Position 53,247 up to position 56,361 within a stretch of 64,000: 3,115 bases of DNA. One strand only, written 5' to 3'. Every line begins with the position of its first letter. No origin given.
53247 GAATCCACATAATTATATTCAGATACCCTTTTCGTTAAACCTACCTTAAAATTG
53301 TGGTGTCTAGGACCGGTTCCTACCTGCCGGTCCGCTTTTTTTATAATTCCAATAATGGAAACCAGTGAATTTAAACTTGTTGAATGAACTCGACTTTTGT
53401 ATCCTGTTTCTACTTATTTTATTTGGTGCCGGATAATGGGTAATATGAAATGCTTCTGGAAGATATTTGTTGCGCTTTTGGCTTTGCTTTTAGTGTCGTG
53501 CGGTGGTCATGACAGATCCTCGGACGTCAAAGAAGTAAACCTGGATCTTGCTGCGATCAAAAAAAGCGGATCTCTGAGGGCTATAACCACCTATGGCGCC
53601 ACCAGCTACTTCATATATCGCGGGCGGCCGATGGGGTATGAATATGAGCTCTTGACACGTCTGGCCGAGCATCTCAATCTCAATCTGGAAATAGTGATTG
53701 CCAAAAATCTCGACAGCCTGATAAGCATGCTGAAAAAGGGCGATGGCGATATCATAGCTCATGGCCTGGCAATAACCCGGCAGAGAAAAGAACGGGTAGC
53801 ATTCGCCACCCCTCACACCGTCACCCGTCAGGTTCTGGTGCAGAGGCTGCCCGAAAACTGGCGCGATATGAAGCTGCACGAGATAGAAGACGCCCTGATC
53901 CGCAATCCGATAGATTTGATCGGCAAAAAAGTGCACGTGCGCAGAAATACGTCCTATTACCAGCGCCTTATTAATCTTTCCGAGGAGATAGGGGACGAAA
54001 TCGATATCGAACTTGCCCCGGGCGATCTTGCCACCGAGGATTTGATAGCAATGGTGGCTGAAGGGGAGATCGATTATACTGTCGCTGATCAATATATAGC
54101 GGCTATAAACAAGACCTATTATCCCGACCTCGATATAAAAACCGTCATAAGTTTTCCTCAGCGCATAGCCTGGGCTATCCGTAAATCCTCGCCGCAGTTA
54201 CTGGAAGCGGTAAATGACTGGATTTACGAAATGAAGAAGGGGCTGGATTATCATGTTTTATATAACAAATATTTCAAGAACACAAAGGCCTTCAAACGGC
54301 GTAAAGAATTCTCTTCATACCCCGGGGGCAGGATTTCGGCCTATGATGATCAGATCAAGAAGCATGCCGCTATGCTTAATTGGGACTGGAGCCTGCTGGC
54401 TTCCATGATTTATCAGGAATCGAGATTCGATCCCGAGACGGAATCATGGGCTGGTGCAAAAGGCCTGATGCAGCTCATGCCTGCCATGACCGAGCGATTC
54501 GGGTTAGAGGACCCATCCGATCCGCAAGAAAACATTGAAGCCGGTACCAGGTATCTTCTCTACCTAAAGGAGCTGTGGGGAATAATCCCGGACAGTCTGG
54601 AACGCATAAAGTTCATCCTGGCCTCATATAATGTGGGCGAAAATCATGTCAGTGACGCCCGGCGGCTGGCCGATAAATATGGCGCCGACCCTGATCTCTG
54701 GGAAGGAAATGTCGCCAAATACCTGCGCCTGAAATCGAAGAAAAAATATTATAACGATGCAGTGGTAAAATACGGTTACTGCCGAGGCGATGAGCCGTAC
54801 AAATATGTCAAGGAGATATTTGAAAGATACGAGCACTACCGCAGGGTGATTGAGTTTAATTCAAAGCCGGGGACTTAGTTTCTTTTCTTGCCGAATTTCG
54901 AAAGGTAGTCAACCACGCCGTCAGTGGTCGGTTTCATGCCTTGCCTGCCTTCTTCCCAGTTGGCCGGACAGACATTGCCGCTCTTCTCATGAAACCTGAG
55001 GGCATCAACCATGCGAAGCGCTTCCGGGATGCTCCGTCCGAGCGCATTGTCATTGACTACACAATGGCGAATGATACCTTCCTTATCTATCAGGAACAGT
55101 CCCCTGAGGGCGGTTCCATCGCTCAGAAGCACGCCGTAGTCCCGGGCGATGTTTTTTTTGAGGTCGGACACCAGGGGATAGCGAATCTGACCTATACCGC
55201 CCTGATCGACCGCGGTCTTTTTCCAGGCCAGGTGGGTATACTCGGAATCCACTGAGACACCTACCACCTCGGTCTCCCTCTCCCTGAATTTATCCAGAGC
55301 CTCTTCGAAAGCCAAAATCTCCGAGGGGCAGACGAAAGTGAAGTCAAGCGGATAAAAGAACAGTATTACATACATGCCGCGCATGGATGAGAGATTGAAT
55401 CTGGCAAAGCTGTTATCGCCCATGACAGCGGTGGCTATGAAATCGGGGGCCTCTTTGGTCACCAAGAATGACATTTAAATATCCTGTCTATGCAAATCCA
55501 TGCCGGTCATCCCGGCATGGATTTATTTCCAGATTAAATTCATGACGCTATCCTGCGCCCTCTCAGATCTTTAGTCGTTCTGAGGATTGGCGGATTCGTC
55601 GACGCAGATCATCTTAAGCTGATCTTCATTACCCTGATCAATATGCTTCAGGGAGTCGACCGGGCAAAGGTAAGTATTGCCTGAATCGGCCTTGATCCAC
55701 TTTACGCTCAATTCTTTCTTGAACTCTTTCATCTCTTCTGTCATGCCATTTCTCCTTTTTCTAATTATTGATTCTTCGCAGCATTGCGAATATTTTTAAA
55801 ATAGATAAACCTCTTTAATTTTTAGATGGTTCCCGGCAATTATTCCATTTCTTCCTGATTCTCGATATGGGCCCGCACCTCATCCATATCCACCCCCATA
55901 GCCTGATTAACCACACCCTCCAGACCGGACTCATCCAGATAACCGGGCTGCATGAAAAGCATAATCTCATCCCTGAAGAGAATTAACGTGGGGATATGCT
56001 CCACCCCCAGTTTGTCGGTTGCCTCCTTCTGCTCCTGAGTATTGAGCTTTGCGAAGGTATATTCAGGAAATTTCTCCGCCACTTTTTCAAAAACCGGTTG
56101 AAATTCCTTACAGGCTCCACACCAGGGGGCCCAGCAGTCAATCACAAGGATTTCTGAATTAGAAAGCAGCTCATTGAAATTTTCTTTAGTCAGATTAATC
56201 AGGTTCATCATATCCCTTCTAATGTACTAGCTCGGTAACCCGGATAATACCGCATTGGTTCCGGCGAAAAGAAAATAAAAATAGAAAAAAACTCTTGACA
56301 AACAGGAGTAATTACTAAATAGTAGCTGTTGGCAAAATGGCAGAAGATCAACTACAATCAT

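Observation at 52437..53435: Two paralogous ~75-nt small-RNA genes, each with its own sigma70 promoter and intrinsic terminator, in a 1-kb non-coding island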

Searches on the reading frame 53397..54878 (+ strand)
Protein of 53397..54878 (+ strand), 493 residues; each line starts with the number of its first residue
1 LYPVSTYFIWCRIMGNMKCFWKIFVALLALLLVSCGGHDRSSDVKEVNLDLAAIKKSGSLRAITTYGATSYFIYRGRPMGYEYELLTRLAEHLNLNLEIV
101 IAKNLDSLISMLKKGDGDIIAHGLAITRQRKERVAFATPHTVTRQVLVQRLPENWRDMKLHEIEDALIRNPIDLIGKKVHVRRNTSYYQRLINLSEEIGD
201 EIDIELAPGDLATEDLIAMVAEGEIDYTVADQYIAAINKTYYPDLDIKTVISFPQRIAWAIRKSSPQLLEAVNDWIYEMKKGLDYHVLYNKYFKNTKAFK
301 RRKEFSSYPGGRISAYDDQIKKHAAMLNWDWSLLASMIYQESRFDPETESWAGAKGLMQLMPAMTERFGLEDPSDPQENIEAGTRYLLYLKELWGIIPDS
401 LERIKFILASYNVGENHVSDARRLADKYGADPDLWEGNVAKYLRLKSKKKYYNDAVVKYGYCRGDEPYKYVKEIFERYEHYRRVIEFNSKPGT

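Call 21: search_protein_families(library=pfam, proteins=[window:53397-54878:+])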
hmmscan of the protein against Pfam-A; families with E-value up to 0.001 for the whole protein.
window:53397-54878:+ (493 aa): 2 families
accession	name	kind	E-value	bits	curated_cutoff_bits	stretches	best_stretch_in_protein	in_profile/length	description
PF00497.25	SBP_bac_3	-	3.6e-22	79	26.4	1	74-294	17-131/132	Bacterial extracellular solute-binding proteins, family 3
PF01464.25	SLT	-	3.1e-19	69.1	21.3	1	320-428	3-111/117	Transglycosylase SLT domain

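Call 25: find_homologous_proteins(query=window:53445-54878:+, max_evalue=1e-40)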
Query window:53445-54878:+ (477 aa): 6532 proteins with E <= 1e-40 among 8000 candidates; the best 120 are listed.
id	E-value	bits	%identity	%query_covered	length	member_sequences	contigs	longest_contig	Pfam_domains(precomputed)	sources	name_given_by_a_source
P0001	0.0e+0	1090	100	100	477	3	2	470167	PF00497.26,PF01464.26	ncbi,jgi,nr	ncbi:MAG TPA: transporter substrate-binding domain-containing protein [candidate division Zixibacter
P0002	7.2e-288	973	90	96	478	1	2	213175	PF00497.26,PF01464.26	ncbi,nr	ncbi:MAG: transporter substrate-binding domain-containing protein [candidate division Zixibacteria b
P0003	5.3e-269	911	84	99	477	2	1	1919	PF00497.26,PF01464.26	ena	-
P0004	2.4e-244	829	75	100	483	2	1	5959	PF00497.26,PF01464.26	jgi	jgi:membrane-bound lytic murein transglycosylase F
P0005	1.7e-215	734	67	98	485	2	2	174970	PF00497.26,PF01464.26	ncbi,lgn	-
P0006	6.7e-207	706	67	97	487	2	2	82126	PF00497.26,PF01464.26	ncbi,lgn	-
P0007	1.2e-204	698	66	97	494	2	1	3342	PF00497.26,PF10613.15,PF01464.26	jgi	jgi:membrane-bound lytic murein transglycosylase F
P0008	2.2e-204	698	65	98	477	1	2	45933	PF00497.26,PF01464.26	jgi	-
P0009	4.7e-203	693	66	97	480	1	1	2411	PF00497.26,PF01464.26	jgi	jgi:membrane-bound lytic murein transglycosylase F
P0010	6.6e-202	689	64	97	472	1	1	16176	PF00497.26,PF01464.26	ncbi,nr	ncbi:MAG: transporter substrate-binding domain-containing protein [candidate division Zixibacteria b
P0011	1.5e-201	688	66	96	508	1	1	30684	PF00497.26,PF01464.26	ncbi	-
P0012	6.0e-197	673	63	97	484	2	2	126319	PF00497.26,PF01464.26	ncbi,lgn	-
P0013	2.0e-194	665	61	99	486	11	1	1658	PF00497.26,PF01464.26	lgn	-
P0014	7.2e-191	653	59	97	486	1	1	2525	PF00497.26,PF10613.15,PF01464.26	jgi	jgi:membrane-bound lytic murein transglycosylase F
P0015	2.1e-190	652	62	95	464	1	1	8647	PF00497.26,PF10613.15,PF01464.26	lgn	-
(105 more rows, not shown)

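Call 27: find_encoding_contigs(protein=P0002, flank=10000, max_places=2)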
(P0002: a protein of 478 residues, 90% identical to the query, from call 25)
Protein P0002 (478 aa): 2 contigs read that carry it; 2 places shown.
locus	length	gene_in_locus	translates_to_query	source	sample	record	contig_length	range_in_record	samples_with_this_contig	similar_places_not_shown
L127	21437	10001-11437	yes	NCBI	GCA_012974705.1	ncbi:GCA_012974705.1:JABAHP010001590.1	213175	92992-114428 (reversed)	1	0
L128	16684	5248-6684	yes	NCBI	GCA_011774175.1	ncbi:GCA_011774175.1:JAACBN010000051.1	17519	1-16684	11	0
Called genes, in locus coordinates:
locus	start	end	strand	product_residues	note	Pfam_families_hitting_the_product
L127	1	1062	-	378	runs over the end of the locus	PF12838:Fer4_7 (faint), PF13183:Fer4_8 (faint), PF13187:Fer4_9 (faint), PF13534:Fer4_17 (faint), PF25160:LdpA_Fe-S-bd (faint), PF12797:Fer4_2 (faint), PF13237:Fer4_10 (faint), PF17179:Fer4_22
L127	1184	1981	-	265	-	PF01149:Fapy_DNA_glyco, PF05833:NFACT_N (weak), PF06831:H2TH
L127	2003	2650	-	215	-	PF00753:Lactamase_B, PF12706:Lactamase_B_2, PF13483:Lactamase_B_3, PF23023:Anti-Pycsar_Apyc1 (weak)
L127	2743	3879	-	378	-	PF02163:Peptidase_M50, PF00571:CBS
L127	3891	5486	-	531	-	PF01326:PPDK_N, PF00391:PEP-utilizers, PF02896:PEP-utilizers_C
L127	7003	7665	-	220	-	PF02492:cobW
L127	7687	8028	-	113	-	PF01155:HypA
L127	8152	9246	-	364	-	PF03747:ADP_ribosyl_GH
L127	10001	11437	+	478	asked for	PF00497:SBP_bac_3, PF01464:SLT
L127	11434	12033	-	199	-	PF00578:AhpC-TSA, PF08534:Redoxin, PF10417:1-cysPrx_C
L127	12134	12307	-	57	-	-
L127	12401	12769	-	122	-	PF00085:Thioredoxin, PF04756:OST3_OST6 (weak), PF13098:Thioredoxin_2 (faint), PF13905:Thioredoxin_8 (faint)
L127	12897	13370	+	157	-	PF01475:FUR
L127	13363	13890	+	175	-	PF00210:Ferritin (faint), PF02915:Rubrerythrin, PF21349:RUBY_RBDX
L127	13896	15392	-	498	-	PF02446:Glyco_hydro_77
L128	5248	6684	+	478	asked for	PF00497:SBP_bac_3, PF01464:SLT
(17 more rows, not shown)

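Call 28: find_encoding_contigs(protein=P0005, flank=10000, max_places=2)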
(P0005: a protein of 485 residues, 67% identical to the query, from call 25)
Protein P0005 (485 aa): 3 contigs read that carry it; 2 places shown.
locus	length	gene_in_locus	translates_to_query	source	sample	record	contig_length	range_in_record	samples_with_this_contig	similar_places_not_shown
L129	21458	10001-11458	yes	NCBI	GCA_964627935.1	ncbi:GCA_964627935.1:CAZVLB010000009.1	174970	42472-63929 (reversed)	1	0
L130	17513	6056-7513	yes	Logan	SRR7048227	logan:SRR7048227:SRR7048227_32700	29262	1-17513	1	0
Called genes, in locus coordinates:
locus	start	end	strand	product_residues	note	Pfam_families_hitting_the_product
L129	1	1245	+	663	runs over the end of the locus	PF02922:CBM_48, PF00128:Alpha-amylase, PF02806:Alpha-amylase_C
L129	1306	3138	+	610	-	PF00128:Alpha-amylase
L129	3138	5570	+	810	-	PF03065:Glyco_hydro_57, PF12055:DUF3536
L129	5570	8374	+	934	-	PF00128:Alpha-amylase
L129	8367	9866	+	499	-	PF02446:Glyco_hydro_77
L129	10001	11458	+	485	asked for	PF00497:SBP_bac_3, PF01464:SLT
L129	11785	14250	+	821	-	PF12860:PAS_7 (faint), PF00989:PAS, PF08448:PAS_4, PF13188:PAS_8 (weak), PF13426:PAS_9, PF08448:PAS_4 (weak), PF00512:HisKA, PF02518:HATPase_c, +1 more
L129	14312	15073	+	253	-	PF01351:RNase_HII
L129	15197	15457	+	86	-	-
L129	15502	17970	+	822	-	PF20437:LonC_helical, PF13654:AAA_32, PF20436:LonB_AAA-LID, PF05362:Lon_C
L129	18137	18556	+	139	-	-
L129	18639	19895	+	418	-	PF02321:OEP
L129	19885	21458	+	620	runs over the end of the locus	PF13878:zf-C2H2_3 (faint), PF19335:HMBD, PF25919:BSH_CusB, PF25973:BSH_CzcB, PF25869:3HB_CusB, PF25954:Beta-barrel_RND_2, PF25989:YknX_C (weak), PF19335:HMBD (weak)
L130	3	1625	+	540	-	?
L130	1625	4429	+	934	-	PF00128:Alpha-amylase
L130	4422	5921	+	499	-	PF02446:Glyco_hydro_77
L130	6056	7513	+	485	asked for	PF00497:SBP_bac_3, PF01464:SLT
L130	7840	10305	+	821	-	PF12860:PAS_7 (faint), PF00989:PAS, PF08448:PAS_4, PF13188:PAS_8 (weak), PF13426:PAS_9, PF08448:PAS_4 (weak), PF00512:HisKA, PF02518:HATPase_c, +1 more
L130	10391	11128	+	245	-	PF01351:RNase_HII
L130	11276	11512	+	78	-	-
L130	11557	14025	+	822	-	PF20437:LonC_helical, PF13654:AAA_32, PF20436:LonB_AAA-LID, PF05362:Lon_C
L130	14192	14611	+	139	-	-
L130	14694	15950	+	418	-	PF02321:OEP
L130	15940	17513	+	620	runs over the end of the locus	PF13878:zf-C2H2_3 (faint), PF19335:HMBD, PF25919:BSH_CusB, PF25973:BSH_CzcB, PF25869:3HB_CusB, PF25954:Beta-barrel_RND_2, PF25989:YknX_C (weak), PF19335:HMBD (weak)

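Call 29: find_encoding_contigs(protein=P0006, flank=10000, max_places=2)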
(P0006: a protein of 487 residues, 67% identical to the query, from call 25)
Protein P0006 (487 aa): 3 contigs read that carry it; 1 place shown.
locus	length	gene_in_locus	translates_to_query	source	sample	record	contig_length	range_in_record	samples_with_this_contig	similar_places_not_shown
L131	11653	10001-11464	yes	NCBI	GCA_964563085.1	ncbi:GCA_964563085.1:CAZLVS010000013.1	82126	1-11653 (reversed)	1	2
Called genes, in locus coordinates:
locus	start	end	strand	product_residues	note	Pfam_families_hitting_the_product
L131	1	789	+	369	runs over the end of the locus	PF11551:Omp28, PF18962:Por_Secre_tail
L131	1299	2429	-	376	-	PF00583:Acetyltransf_1 (weak)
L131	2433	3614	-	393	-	PF00155:Aminotran_1_2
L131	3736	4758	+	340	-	PF00106:adh_short (weak), PF01073:3Beta_HSD, PF01370:Epimerase, PF02719:Polysacc_synt_2 (weak), PF04321:RmlD_sub_bind, PF13460:NAD_binding_10, PF16363:GDP_Man_Dehyd, PF07993:NAD_binding_4, +1 more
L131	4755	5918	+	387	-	PF00266:Aminotran_5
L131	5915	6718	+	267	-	PF02348:CTP_transf_3, PF12804:NTP_transf_3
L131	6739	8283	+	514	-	PF01523:PmbA_TldD_1st, PF19290:PmbA_TldD_2nd, PF19289:PmbA_TldD_3rd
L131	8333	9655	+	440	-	PF01523:PmbA_TldD_1st (weak), PF19290:PmbA_TldD_2nd, PF19289:PmbA_TldD_3rd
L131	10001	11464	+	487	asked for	PF00497:SBP_bac_3, PF01464:SLT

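Call 31: find_encoding_contigs(protein=P0004, flank=10000, max_places=3)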
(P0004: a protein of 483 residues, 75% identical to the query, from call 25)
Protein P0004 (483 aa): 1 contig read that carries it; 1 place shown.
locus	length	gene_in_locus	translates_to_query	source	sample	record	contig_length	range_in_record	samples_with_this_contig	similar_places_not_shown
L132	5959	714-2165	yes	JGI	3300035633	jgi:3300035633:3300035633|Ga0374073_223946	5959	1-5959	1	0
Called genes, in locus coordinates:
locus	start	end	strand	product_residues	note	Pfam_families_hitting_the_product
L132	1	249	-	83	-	?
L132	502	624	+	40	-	-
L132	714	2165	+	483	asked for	PF00497:SBP_bac_3, PF01464:SLT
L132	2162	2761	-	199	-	PF00578:AhpC-TSA, PF08534:Redoxin, PF10417:1-cysPrx_C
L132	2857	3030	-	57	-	-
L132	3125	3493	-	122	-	PF00085:Thioredoxin, PF04756:OST3_OST6, PF13098:Thioredoxin_2 (weak), PF13905:Thioredoxin_8 (faint)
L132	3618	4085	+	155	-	PF01475:FUR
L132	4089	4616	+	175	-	PF00210:Ferritin (faint), PF02915:Rubrerythrin, PF21349:RUBY_RBDX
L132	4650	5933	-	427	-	PF02446:Glyco_hydro_77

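Call 32: find_encoding_contigs(protein=P0003, flank=10000, max_places=3)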
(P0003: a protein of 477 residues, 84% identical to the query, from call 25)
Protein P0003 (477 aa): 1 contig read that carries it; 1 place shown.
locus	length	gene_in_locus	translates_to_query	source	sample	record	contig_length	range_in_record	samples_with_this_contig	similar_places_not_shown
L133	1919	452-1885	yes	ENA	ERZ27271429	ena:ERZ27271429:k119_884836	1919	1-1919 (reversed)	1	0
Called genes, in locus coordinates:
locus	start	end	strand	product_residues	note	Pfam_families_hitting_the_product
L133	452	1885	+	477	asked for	PF00497:SBP_bac_3, PF01464:SLT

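Call 33: find_encoding_contigs(protein=P0010, flank=10000, max_places=3)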
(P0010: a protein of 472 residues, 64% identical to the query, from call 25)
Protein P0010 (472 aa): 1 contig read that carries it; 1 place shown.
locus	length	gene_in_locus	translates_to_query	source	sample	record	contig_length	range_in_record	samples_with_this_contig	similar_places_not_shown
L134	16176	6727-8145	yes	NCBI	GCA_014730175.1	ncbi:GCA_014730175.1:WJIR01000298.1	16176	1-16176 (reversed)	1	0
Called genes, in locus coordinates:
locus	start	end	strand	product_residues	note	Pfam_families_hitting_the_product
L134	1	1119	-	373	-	PF01702:TGT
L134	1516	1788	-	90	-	-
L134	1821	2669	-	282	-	PF12787:EcsC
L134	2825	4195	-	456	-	PF01545:Cation_efflux, PF16916:ZT_dimer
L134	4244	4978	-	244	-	PF10502:Peptidase_S26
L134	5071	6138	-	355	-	PF02163:Peptidase_M50, PF00595:PDZ (weak), PF13180:PDZ_2, PF17820:PDZ_6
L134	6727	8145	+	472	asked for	PF00497:SBP_bac_3, PF01464:SLT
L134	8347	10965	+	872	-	PF01411:tRNA-synt_2c, PF07973:tRNA_SAD, PF02272:DHHA1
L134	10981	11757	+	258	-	PF01884:PcrB, PF00977:His_biosynth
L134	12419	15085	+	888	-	PF00932:LTD, PF13860:FlgD_ig (faint), PF00932:LTD, PF18962:Por_Secre_tail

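Call 34: find_encoding_contigs(protein=P0011, flank=10000, max_places=3)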
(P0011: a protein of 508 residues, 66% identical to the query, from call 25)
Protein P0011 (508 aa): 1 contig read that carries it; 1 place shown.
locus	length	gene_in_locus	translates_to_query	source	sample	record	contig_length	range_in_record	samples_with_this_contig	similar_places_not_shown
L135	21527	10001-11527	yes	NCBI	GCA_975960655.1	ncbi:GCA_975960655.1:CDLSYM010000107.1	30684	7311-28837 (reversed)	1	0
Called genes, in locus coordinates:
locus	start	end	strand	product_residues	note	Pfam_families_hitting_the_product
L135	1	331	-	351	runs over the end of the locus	-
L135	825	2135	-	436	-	-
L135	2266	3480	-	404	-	-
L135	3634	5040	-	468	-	PF13650:Asp_protease_2, PF13975:gag-asp_proteas (weak)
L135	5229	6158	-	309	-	PF01135:PCMT (weak), PF01209:Ubie_methyltran, PF13489:Methyltransf_23, PF13679:Methyltransf_32 (weak), PF13847:Methyltransf_31, PF08241:Methyltransf_11, PF08242:Methyltransf_12, PF13649:Methyltransf_25, +1 more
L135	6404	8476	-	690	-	PF00009:GTP_EFTU, PF03144:GTP_EFTU_D2, PF22042:EF-G_D2, PF14492:EFG_III, PF03764:EFG_IV, PF00679:EFG_C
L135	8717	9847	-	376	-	PF04951:Peptidase_M55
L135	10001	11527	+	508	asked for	PF00497:SBP_bac_3, PF01464:SLT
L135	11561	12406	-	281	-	-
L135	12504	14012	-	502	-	PF02446:Glyco_hydro_77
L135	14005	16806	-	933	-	PF00128:Alpha-amylase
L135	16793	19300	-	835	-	PF03065:Glyco_hydro_57, PF12055:DUF3536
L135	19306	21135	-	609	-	PF02922:CBM_48 (weak), PF00128:Alpha-amylase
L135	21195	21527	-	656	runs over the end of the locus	PF02922:CBM_48, PF00128:Alpha-amylase, PF02806:Alpha-amylase_C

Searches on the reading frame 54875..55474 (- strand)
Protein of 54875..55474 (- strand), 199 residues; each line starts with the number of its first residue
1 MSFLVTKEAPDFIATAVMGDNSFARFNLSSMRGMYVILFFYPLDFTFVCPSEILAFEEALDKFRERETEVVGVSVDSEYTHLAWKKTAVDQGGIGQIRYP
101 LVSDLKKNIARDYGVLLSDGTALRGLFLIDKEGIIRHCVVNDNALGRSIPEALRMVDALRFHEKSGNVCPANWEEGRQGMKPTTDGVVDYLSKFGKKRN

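Call 21: search_protein_families(library=pfam, proteins=[window:54875-55474:-])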
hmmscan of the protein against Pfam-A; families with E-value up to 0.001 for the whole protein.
window:54875-55474:- (199 aa): 3 families
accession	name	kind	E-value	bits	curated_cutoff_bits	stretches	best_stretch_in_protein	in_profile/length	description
PF00578.27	AhpC-TSA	-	7.3e-36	123.3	26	1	5-137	1-123/124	AhpC/TSA family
PF08534.16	Redoxin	-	6.1e-14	52.5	26.6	1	7-142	4-135/148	Redoxin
PF10417.14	1-cysPrx_C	-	1.3e-10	41.5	21.1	1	158-193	1-41/41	C-terminal domain of 1-Cys peroxiredoxin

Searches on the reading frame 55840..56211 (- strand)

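Call 56: search_protein_families(library=pfam, proteins=[window:55840-56211:-], max_evalue=0.01)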
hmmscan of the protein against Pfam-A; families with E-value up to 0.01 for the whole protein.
window:55840-56211:- (123 aa): 5 families
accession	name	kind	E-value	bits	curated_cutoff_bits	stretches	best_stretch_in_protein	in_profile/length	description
PF00085.26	Thioredoxin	-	2.8e-23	82.3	23.5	1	5-93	3-93/103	Thioredoxin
PF04756.19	OST3_OST6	-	3.9e-07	30.2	27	1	4-80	13-103/294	OST3 / OST6 family, transporter family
PF14595.12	Thioredoxin_9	-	9.5e-07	29.2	25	1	9-82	33-107/129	Thioredoxin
PF13098.12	Thioredoxin_2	-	2.8e-06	28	27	1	18-98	4-101/104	Thioredoxin-like domain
PF13905.12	Thioredoxin_8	-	7.6e-06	26.6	27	1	20-48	2-30/94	Thioredoxin-like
